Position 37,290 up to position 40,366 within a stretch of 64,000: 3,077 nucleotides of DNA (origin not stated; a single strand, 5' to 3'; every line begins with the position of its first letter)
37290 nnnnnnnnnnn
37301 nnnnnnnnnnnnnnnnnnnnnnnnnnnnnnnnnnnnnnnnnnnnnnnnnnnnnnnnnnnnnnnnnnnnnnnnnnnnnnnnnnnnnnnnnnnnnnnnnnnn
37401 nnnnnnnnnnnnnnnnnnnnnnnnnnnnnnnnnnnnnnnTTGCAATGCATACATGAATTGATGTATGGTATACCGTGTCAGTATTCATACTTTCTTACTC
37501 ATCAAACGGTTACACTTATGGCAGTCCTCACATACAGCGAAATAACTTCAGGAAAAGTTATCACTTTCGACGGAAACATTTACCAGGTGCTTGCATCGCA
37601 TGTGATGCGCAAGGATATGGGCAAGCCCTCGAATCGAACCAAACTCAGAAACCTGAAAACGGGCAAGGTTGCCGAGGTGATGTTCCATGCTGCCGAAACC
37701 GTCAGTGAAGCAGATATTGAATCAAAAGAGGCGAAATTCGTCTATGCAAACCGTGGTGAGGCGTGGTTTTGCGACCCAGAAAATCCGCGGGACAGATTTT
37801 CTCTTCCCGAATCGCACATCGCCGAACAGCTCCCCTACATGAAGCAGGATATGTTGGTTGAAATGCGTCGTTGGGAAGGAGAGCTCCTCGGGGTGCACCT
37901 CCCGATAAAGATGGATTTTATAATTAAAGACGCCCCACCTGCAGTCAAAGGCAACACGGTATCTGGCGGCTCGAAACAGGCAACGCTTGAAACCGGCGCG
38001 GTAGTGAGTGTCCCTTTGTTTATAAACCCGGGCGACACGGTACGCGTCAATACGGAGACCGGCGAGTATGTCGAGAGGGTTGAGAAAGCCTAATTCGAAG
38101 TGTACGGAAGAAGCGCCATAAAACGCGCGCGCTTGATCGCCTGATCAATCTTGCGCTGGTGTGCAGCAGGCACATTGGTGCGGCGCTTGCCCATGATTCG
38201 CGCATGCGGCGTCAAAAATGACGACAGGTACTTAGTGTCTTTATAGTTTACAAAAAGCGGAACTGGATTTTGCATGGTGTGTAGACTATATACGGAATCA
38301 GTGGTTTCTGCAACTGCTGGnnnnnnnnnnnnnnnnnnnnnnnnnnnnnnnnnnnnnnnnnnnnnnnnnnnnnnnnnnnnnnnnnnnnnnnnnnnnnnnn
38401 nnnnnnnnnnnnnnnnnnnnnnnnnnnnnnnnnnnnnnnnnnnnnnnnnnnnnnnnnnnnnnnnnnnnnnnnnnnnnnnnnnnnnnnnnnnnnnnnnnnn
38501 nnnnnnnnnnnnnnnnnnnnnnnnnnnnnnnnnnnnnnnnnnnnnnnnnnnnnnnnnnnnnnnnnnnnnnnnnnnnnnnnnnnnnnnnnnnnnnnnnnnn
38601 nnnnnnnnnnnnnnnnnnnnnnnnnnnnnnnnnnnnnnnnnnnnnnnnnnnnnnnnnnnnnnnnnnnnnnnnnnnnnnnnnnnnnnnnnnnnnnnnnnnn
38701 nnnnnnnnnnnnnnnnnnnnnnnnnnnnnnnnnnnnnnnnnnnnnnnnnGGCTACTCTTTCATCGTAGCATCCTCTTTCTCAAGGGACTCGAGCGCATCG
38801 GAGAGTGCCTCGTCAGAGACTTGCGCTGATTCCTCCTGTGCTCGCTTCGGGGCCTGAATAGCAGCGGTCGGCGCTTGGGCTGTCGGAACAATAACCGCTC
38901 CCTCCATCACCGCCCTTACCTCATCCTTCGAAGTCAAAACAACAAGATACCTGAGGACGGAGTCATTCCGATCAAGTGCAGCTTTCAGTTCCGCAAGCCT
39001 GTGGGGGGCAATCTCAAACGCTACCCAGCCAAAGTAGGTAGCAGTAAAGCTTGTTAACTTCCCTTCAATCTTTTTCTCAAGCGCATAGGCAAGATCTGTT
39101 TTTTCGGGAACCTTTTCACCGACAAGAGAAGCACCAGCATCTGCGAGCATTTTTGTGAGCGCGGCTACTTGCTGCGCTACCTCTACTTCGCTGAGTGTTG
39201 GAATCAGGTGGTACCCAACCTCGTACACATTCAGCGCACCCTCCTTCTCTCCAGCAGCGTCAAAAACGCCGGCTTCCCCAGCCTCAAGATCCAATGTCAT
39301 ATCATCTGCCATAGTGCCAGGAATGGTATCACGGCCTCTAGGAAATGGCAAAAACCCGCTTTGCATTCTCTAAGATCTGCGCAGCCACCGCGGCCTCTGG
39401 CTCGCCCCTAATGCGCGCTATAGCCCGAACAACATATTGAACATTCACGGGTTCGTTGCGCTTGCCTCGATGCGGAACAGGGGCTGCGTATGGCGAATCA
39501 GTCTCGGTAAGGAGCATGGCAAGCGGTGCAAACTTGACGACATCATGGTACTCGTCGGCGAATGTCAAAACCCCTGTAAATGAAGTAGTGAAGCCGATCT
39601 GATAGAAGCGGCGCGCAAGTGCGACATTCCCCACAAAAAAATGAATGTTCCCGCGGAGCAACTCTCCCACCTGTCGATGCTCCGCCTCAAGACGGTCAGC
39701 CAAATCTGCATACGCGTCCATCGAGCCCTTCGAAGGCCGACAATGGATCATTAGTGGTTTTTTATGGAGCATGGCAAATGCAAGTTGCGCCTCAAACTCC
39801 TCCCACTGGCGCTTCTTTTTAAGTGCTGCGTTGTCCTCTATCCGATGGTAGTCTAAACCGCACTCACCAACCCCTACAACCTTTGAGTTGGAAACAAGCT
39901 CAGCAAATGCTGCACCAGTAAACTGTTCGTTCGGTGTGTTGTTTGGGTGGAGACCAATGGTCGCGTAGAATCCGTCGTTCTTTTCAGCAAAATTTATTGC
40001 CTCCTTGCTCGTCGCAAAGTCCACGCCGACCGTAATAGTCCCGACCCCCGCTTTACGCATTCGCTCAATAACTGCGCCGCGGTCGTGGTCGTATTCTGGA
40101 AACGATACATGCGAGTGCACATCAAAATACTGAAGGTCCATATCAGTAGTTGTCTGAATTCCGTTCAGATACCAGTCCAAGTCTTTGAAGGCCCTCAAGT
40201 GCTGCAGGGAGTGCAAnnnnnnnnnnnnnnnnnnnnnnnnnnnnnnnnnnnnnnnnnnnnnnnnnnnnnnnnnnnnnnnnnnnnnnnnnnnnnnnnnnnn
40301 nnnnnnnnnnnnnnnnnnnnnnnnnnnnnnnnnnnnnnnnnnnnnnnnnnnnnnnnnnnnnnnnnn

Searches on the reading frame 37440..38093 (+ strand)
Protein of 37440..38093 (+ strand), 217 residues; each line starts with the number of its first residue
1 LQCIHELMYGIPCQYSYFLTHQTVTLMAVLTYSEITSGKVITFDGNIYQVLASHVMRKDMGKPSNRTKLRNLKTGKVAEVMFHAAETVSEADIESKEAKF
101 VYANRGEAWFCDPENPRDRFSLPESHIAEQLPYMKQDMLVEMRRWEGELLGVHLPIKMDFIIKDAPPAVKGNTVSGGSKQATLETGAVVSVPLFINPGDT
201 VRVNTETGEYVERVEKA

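Call 37: search_protein_families(library=pfam, proteins=[window:37440-38093:+], max_evalue=0.001)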
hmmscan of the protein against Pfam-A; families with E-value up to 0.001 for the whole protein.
window:37440-38093:+ (217 aa): 3 families
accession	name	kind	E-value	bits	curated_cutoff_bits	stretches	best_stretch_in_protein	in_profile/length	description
PF09285.17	Elong-fact-P_C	-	3.6e-24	84.7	25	1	161-213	4-56/56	Elongation factor P, C-terminal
PF08207.18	EFP_N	-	1.6e-10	41.3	23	1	33-88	3-58/58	Elongation factor P (EF-P) KOW-like domain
PF01132.26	EFP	-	0.00013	22.3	27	0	96-149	1-53/54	Elongation factor P (EF-P) OB domain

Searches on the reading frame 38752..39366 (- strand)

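Call 37: search_protein_families(library=pfam, proteins=[window:38752-39366:-], max_evalue=0.001)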
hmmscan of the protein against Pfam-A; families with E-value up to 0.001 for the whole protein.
window:38752-39366:- (204 aa): 1 family
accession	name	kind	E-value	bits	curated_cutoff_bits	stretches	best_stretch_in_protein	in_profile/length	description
PF01250.22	Ribosomal_S6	-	2.5e-10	40.8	27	1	48-143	2-89/90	Ribosomal protein S6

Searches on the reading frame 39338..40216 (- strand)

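Call 37: search_protein_families(library=pfam, proteins=[window:39338-40216:-], max_evalue=0.001)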
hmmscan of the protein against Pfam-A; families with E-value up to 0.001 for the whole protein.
window:39338-40216:- (292 aa): 1 family
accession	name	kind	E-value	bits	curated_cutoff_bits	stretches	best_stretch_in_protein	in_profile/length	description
PF01026.27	TatD_DNase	-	2.6e-65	220.8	27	1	31-289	1-252/253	TatD related DNase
